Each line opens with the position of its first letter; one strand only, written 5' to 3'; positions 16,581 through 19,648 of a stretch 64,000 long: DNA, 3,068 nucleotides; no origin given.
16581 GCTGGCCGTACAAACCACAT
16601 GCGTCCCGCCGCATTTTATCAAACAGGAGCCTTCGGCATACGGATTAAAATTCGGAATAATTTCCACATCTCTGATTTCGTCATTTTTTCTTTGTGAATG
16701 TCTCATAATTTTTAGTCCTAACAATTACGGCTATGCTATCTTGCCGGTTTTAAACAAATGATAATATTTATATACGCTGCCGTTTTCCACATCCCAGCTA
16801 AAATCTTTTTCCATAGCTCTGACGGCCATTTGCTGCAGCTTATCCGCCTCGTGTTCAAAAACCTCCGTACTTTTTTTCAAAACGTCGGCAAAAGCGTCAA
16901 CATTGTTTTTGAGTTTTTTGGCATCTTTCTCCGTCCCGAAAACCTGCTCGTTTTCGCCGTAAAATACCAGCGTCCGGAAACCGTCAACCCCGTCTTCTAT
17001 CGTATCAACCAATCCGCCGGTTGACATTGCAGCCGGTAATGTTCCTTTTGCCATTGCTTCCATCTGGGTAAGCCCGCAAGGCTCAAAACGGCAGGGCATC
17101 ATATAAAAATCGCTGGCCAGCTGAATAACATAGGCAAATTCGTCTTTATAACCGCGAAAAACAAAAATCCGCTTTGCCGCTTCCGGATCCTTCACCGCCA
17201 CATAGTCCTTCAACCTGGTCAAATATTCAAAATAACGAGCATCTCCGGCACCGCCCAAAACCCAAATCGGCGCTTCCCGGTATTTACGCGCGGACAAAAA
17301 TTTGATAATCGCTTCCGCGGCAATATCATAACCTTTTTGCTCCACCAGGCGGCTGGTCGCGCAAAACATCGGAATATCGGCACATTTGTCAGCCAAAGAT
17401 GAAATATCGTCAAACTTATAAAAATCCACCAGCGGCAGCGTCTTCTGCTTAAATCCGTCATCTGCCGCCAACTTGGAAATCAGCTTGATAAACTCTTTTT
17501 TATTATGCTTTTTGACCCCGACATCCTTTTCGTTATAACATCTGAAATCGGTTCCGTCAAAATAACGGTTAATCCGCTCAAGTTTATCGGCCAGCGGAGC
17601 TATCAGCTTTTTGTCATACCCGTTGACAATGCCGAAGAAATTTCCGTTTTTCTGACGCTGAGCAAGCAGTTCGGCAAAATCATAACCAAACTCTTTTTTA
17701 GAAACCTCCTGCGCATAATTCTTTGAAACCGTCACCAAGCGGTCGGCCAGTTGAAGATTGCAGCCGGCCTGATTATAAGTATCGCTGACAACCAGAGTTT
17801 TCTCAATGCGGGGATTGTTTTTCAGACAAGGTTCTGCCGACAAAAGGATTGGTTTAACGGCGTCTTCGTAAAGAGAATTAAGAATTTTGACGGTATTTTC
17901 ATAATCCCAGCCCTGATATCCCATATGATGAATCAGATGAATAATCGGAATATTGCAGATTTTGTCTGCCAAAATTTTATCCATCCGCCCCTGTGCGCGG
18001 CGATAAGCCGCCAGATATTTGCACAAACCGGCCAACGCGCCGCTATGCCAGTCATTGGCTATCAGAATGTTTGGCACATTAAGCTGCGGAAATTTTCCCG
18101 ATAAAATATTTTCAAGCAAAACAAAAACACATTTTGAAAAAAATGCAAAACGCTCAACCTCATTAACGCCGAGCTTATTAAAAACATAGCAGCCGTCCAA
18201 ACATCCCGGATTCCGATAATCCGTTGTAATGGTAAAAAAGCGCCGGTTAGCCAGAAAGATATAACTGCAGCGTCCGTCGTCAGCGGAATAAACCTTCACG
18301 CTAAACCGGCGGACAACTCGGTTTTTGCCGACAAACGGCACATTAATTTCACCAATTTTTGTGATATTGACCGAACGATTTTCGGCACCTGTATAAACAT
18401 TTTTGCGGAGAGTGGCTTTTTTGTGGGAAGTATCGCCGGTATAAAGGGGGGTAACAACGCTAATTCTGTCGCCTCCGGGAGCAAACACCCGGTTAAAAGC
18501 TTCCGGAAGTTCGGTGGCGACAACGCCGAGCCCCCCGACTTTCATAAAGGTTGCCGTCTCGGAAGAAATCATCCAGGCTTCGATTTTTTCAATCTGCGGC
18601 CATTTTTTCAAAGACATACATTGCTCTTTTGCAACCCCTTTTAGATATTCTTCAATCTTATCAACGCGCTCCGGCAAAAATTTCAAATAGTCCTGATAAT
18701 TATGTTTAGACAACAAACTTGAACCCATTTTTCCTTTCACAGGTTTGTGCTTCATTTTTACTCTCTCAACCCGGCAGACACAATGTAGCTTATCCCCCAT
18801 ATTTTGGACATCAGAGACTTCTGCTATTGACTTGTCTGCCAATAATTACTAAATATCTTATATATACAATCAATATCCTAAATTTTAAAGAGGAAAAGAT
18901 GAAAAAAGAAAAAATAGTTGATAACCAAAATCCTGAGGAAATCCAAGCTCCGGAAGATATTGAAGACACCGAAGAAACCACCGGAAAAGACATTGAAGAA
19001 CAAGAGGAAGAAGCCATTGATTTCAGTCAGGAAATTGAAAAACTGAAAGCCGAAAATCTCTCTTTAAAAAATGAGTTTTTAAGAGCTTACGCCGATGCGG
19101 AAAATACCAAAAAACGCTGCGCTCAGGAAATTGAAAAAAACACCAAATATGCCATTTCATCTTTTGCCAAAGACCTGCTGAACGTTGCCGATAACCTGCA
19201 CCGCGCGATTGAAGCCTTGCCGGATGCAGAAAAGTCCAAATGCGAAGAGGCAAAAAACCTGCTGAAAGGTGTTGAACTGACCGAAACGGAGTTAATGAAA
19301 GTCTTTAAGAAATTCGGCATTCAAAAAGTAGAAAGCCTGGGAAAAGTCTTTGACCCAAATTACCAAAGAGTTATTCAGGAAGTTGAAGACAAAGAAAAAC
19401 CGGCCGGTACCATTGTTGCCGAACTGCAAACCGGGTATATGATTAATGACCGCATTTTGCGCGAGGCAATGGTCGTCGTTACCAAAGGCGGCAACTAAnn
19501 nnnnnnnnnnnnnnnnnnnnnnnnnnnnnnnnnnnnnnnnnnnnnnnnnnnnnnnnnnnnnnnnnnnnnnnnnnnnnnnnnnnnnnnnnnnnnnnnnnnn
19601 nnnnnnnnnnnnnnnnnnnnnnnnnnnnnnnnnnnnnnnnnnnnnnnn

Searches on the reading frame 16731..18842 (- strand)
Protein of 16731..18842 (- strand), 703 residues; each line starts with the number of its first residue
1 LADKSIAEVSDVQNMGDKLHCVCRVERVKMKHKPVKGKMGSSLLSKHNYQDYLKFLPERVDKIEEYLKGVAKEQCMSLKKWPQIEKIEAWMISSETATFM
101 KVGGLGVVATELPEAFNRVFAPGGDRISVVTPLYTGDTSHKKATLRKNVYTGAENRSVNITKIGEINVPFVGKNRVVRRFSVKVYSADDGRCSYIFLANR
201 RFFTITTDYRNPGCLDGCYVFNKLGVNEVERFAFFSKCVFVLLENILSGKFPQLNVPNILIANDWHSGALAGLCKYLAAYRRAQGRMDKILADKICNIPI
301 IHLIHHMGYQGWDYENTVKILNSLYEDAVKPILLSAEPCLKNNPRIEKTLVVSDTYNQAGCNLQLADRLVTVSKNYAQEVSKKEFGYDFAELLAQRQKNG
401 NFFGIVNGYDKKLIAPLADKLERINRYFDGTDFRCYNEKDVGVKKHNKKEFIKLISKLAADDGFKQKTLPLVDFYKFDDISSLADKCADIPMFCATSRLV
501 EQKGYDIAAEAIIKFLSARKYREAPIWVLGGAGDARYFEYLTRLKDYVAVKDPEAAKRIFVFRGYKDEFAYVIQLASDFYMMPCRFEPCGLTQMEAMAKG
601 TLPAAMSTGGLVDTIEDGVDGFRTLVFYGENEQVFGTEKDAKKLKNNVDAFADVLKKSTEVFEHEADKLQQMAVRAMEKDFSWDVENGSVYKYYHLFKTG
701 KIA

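Call 54: search_protein_families(library=pfam, proteins=[window:16731-18842:-], max_evalue=1e-10)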
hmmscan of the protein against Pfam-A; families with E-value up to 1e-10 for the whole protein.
window:16731-18842:- (703 aa): 1 family
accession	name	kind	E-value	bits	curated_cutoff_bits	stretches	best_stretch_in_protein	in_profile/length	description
PF08323.17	Glyco_transf_5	-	1.9e-28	100.3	22.7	1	90-394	3-238/239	Starch synthase catalytic domain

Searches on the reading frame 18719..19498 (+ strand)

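Call 30: search_protein_families(library=pfam, proteins=[window:18719-19498:+])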
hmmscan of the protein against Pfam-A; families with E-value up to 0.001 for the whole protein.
window:18719-19498:+ (259 aa): 1 family
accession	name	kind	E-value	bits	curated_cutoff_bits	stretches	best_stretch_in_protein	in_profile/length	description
PF01025.24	GrpE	-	2.2e-48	164.5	25.8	1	90-256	4-165/165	GrpE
